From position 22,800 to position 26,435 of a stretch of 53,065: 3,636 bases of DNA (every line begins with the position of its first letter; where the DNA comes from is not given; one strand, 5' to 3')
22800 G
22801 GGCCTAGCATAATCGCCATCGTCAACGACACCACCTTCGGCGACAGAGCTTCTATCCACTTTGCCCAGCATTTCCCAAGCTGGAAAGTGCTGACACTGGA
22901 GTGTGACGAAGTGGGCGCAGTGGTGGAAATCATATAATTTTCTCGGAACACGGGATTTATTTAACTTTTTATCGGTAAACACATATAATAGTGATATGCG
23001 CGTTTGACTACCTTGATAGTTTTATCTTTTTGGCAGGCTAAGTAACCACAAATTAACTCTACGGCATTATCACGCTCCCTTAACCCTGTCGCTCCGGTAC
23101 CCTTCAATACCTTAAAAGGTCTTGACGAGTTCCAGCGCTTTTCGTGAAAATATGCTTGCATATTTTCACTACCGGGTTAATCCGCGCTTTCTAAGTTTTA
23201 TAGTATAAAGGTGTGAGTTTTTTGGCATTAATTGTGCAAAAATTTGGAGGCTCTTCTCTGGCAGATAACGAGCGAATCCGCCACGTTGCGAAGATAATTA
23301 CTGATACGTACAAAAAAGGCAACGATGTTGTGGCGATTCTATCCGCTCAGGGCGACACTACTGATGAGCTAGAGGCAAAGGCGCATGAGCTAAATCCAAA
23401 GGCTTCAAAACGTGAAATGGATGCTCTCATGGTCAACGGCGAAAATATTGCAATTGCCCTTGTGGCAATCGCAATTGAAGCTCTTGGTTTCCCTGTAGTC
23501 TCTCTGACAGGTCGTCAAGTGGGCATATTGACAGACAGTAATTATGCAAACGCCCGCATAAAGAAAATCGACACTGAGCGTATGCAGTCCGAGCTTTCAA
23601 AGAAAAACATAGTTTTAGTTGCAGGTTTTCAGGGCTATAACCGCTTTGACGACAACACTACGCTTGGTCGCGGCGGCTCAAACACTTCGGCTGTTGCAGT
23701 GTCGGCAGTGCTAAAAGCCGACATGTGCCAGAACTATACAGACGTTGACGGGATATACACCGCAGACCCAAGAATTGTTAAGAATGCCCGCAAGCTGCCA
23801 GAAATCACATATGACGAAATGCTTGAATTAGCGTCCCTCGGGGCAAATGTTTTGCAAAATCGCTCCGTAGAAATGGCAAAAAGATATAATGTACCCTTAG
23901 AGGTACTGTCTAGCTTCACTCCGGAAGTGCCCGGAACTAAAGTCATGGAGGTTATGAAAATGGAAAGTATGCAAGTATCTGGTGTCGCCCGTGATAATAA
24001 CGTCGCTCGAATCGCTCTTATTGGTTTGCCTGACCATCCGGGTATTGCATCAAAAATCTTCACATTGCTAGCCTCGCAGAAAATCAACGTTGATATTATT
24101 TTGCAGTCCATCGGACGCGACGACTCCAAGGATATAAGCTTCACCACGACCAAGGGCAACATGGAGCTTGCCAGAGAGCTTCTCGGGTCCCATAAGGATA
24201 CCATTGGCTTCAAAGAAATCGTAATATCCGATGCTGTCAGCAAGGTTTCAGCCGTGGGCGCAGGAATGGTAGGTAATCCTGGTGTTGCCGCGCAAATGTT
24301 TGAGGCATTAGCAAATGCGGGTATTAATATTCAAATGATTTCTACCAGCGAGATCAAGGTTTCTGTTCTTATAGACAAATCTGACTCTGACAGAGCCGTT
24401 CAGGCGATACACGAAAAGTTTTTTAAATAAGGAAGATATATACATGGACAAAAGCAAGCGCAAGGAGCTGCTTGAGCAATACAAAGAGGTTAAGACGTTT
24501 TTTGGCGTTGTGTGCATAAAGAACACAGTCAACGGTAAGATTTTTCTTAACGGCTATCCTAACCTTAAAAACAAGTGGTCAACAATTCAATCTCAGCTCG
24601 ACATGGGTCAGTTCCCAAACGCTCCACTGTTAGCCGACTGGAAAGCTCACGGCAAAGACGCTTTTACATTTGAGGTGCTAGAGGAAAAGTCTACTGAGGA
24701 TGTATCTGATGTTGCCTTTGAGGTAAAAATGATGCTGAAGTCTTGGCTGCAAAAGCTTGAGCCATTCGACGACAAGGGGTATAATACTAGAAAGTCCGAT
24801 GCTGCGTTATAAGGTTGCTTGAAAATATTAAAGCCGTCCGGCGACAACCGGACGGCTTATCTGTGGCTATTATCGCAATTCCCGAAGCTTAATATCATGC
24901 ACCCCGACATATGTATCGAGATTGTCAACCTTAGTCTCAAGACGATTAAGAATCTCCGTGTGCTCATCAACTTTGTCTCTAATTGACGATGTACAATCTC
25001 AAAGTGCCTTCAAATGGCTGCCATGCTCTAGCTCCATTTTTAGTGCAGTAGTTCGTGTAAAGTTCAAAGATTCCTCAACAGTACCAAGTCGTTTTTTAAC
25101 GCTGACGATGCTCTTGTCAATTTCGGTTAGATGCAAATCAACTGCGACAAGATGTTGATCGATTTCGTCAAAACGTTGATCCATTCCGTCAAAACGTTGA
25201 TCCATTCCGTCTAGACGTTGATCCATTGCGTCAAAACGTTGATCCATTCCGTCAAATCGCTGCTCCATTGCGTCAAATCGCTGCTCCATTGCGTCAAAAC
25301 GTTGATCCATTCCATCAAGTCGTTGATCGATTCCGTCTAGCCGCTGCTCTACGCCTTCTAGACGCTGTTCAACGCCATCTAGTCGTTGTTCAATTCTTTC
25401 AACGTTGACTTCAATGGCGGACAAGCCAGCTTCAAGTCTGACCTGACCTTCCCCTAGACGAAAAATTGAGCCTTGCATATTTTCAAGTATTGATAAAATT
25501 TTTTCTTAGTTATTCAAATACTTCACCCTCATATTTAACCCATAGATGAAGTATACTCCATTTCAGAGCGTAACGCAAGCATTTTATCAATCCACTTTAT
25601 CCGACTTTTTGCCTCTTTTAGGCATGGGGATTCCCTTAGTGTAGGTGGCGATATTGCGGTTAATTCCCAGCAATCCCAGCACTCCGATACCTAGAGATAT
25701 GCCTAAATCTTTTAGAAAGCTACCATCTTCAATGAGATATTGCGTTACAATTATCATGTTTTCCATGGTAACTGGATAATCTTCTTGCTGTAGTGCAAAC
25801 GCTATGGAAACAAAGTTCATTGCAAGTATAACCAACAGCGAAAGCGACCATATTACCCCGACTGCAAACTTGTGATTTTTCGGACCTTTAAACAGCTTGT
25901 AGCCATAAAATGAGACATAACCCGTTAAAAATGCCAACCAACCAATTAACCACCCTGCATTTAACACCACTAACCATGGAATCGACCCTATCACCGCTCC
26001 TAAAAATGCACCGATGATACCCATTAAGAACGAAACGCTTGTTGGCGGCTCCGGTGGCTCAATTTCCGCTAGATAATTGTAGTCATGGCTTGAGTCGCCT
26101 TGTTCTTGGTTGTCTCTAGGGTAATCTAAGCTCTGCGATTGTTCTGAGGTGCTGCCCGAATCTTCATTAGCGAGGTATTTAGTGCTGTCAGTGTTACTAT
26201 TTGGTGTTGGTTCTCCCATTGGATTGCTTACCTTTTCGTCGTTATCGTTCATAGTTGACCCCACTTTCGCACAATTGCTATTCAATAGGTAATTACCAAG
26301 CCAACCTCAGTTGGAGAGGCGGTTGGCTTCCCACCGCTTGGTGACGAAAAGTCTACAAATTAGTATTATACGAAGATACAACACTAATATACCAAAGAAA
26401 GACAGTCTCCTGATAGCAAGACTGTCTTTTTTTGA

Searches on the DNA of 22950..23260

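Call 7: search_rna_families(source=window, start=22950, end=23260, threshold=evalue, max_evalue=10)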
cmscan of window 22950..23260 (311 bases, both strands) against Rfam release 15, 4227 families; matches with E-value up to 10: 1.
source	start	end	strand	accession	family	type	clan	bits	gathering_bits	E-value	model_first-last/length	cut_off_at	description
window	23207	23260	+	RF02081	STnc550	Gene; sRNA;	-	12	48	0.95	215-268/388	3'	Enterobacterial sRNA STnc550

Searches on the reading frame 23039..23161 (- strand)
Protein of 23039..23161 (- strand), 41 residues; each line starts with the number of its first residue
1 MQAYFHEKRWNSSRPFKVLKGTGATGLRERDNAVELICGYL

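Call 42: find_homologous_proteins(query=A4, max_evalue=10)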
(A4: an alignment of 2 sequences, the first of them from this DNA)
Query A4 (2 sequences): no candidate shares three 5-residue words with the query. No homologue found.
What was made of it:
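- Tried and rejected: There were no candidates (call 42).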

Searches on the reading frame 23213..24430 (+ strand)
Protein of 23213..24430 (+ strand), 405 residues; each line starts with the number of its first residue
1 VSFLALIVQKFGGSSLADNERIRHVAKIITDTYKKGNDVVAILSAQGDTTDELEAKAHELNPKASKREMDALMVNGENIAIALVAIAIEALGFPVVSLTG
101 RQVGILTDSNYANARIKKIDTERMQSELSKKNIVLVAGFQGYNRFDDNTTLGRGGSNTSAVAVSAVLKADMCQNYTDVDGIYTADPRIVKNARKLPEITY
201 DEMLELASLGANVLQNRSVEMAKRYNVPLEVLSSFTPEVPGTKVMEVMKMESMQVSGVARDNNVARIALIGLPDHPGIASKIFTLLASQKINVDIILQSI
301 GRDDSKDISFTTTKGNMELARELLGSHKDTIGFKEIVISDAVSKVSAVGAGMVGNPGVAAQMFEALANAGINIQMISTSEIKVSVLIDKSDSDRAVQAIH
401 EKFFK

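Call 30: search_protein_families(library=pfam, proteins=[window:23213-24430:+])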
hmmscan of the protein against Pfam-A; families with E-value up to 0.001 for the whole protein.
window:23213-24430:+ (405 aa): 5 families
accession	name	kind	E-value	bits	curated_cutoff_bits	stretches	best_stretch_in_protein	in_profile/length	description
PF00696.33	AA_kinase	-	1.5e-49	169.3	24.9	1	6-232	2-233/234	Amino acid kinase family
PF22468.2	ACT_9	-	1.6e-37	127.5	27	2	345-403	1-61/61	ACT domain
PF13840.12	ACT_7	-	2.1e-22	79.2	27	1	338-401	2-65/65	ACT domain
PF01842.31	ACT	-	2.4e-15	56.4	27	2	269-313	4-47/66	ACT domain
PF22629.2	ACT_AHAS_ss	-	0.0006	20.4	27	0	274-309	7-40/67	AHAS small subunit-like ACT domain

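Call 56: find_homologous_proteins(query=window:23234-24430:+, max_evalue=1e-60)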
Query window:23234-24430:+ (398 aa): 8000 proteins with E <= 1e-60 among 8000 candidates; the best 120 are listed.
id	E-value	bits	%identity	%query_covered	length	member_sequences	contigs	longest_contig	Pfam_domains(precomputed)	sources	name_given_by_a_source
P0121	1.1e-248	842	100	100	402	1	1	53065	PF00696.34,PF22468.3,PF01842.32,PF13840.13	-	-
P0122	2.8e-199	680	78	100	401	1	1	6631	PF00696.34,PF22468.3,PF22629.3,PF01842.32,PF13840.13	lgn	-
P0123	2.0e-197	673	77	100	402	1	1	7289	PF00696.34,PF22468.3,PF22629.3,PF01842.32,PF13840.13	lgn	-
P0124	1.7e-196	670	78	100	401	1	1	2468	PF00696.34,PF22468.3,PF01842.32,PF13840.13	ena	-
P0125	2.3e-196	670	78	100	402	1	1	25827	PF00696.34,PF22468.3,PF01842.32,PF13840.13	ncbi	-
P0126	4.9e-196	669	79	100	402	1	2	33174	PF00696.34,PF22468.3,PF01842.32,PF13840.13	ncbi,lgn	-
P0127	1.7e-194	664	77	100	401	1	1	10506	PF00696.34,PF22468.3,PF01842.32,PF13840.13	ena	-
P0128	1.0e-192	658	77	100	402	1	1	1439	PF00696.34,PF22468.3,PF22629.3,PF01842.32,PF13840.13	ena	-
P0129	8.5e-191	652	75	100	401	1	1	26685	PF00696.34,PF22468.3,PF01842.32,PF13840.13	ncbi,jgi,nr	ncbi:MAG: aspartate kinase [Oscillospiraceae bacterium]|jgi:aspartate kinase|nr:aspartate kinase [Os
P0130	1.1e-190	651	74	100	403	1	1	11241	PF00696.34,PF22468.3,PF13291.13,PF01842.32,PF13840.13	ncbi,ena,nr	ncbi:MAG: aspartate kinase [Oscillospiraceae bacterium]|nr:aspartate kinase [Oscillospiraceae bacter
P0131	5.5e-188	642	74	99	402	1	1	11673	PF00696.34,PF22468.3,PF22629.3,PF13291.13,PF01842.32,PF13840.13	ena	-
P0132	3.9e-187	640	75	100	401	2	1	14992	PF00696.34,PF22468.3,PF22629.3,PF01842.32,PF13840.13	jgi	jgi:aspartate kinase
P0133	5.9e-187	639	73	100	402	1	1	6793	PF00696.34,PF22468.3,PF22629.3,PF01842.32,PF13840.13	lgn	-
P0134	8.7e-176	602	72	100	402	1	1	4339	PF00696.34,PF22468.3,PF01842.32,PF13840.13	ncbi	-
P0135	9.6e-176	602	70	100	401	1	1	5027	PF00696.34,PF22468.3,PF01842.32,PF13840.13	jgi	-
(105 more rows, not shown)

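Call 59: find_encoding_contigs(protein=P0126, flank=10000, max_places=2)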
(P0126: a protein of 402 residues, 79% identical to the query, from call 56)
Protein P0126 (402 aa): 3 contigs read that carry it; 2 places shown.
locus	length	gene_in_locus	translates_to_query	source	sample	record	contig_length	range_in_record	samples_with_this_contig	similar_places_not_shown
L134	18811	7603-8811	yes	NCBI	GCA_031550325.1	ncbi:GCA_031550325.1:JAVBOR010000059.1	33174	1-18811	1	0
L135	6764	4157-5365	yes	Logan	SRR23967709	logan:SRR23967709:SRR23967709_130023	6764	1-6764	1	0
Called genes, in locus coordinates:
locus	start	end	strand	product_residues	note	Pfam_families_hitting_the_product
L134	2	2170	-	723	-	?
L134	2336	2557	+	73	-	PF13271:DUF4062 (weak)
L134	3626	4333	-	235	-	PF01171:ATP_bind_3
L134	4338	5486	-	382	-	PF01594:AI-2E_transport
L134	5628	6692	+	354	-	PF03447:NAD_binding_3, PF00742:Homoserine_dh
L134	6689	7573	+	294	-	PF00288:GHMP_kinases_N, PF08544:GHMP_kinases_C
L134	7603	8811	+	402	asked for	PF00696:AA_kinase, PF01842:ACT, PF22468:ACT_9, PF13840:ACT_7, PF01842:ACT (weak), PF22468:ACT_9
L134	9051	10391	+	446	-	PF01554:MatE (faint), PF01943:Polysacc_synt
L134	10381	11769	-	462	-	PF04932:Wzy_C (weak)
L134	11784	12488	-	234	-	-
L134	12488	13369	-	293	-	PF00149:Metallophos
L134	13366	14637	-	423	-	PF14907:NTP_transf_5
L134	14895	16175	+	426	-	PF17803:Cadherin_4, PF17892:Cadherin_5, PF17963:Big_9, PF00395:SLH (faint)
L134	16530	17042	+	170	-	PF03729:DUF308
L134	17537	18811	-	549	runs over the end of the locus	PF03063:Prismane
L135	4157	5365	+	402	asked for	PF00696:AA_kinase, PF01842:ACT, PF22468:ACT_9, PF13840:ACT_7, PF01842:ACT (weak), PF22468:ACT_9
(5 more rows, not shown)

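Call 60: find_encoding_contigs(protein=P0125, flank=10000, max_places=2)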
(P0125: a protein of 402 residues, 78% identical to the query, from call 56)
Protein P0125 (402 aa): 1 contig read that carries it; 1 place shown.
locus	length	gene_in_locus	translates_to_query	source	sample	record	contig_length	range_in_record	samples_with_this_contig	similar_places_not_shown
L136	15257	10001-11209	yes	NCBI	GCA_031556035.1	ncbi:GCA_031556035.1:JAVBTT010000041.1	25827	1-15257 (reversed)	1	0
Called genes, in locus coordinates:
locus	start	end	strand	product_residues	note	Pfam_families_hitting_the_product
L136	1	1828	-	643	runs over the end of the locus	PF17803:Cadherin_4 (faint), PF16184:Cadherin_3 (faint), PF17892:Cadherin_5 (weak), PF17963:Big_9, PF00395:SLH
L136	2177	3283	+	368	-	PF02608:Bmp, PF13407:Peripla_BP_4 (faint)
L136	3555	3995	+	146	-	PF00572:Ribosomal_L13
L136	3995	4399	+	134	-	PF00380:Ribosomal_S9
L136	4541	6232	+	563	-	PF01268:FTHFS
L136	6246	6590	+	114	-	PF03551:PadR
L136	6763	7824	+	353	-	PF03447:NAD_binding_3, PF00742:Homoserine_dh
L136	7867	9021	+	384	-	PF01676:Metalloenzyme, PF10143:PhosphMutase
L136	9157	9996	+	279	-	PF06161:DUF975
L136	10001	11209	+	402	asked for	PF00696:AA_kinase, PF01842:ACT (weak), PF22468:ACT_9, PF13840:ACT_7, PF01842:ACT (weak), PF22468:ACT_9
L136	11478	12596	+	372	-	PF07470:Glyco_hydro_88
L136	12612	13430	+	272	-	PF01261:AP_endonuc_2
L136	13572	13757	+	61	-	PF04024:PspC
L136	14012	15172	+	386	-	PF00389:2-Hacid_dh, PF02826:2-Hacid_dh_C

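Call 61: find_encoding_contigs(protein=P0122, flank=6000, max_places=2)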
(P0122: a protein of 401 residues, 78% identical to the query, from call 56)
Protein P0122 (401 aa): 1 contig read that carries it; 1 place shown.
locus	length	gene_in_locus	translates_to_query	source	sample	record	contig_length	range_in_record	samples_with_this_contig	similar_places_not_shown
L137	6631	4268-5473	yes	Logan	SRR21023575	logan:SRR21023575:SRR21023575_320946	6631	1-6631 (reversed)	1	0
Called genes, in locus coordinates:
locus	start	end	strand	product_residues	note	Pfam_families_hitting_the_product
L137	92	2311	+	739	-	-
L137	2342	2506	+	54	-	-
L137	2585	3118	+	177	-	PF13302:Acetyltransf_3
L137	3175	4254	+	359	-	PF03447:NAD_binding_3, PF00742:Homoserine_dh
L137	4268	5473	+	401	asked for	PF00696:AA_kinase, PF22629:ACT_AHAS_ss (faint), PF01842:ACT (weak), PF22468:ACT_9, PF13840:ACT_7, PF01842:ACT (weak), PF22468:ACT_9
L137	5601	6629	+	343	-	?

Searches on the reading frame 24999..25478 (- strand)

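Call 53: search_protein_families(library=pfam, proteins=[window:24999-25478:-])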
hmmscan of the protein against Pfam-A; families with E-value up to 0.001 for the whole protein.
window:24999-25478:- (159 aa): 28 families (the best 25 are shown)
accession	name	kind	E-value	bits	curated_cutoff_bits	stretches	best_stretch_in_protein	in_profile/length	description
PF23991.1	DUF7310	-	3.6e-16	59.8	40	3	29-104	1-75/83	Coiled-coil region of unknown function (DUF7310)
PF10779.14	XhlA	-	5.2e-10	39.8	34.7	0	22-64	2-44/67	Haemolysin XhlA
PF00261.25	Tropomyosin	-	3.7e-08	33.6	38.6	1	21-149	38-166/242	Tropomyosin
PF05377.16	FlaC_arch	-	3.1e-07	31.1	27.8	0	22-54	5-37/55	Flagella accessory protein C (FlaC)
PF02601.20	Exonuc_VII_L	-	6.1e-07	29.7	35.9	1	28-117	144-252/315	Exonuclease VII, large subunit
PF07889.17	DUF1664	-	7.8e-07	29.6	34.6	0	64-139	43-118/124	Protein of unknown function (DUF1664)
PF01519.22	DUF16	-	9.2e-07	29.7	40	1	31-100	34-103/104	Protein of unknown function DUF16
PF19220.6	Rod_CreS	-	2e-06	27.5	100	1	14-144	196-326/359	Crescentin, rod domain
PF06419.17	COG6_N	-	6.6e-06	26.7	27.4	0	40-91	35-86/114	Conserved oligomeric complex COG6, N-terminal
PF06160.17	EzrA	-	1.4e-05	24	39.6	1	29-149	304-420/557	Septation ring formation regulator, EzrA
PF05531.17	NPV_P10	-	1.9e-05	25.5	29.8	0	26-66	13-56/75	Nucleopolyhedrovirus P10 protein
PF06009.19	Laminin_II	-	3.8e-05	24.1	33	0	17-84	17-84/138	Laminin Domain II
PF05064.18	Nsp1_C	-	4e-05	23.9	24.1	0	35-73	66-104/114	Nsp1-like C-terminal region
PF02090.21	SPAM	-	4.6e-05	23.8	35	0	24-71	5-52/142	Salmonella surface presentation of antigen gene type M protein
PF25526.1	LIP-1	-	9e-05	22.4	34.1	1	14-102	98-189/250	Liprin-alpha-like coiled coil domain 2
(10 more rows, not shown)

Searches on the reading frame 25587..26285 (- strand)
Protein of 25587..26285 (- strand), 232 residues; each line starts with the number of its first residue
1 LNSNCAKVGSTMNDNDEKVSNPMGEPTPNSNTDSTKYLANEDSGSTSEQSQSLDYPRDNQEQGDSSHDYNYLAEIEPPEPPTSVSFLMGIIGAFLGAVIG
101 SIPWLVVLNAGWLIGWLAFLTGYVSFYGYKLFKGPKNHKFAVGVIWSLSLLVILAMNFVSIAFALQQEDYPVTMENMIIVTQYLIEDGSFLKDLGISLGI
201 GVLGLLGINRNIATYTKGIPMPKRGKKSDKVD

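Call 53: search_protein_families(library=pfam, proteins=[window:25587-26285:-])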
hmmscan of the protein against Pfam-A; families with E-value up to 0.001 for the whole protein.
window:25587-26285:- (232 aa): 0 families

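Call 54: search_protein_families(library=ncbifam, proteins=[window:25587-26285:-], max_evalue=0.1)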
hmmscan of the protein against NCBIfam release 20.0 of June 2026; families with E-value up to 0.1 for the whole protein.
window:25587-26285:- (232 aa): 1 family
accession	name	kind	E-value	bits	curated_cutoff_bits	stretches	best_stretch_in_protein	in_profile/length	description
NF045993.1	MAG0130_MAG3770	subfamily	0.081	12.9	85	0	136-184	15-62/140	MAG0130/MAG3770 family membrane protein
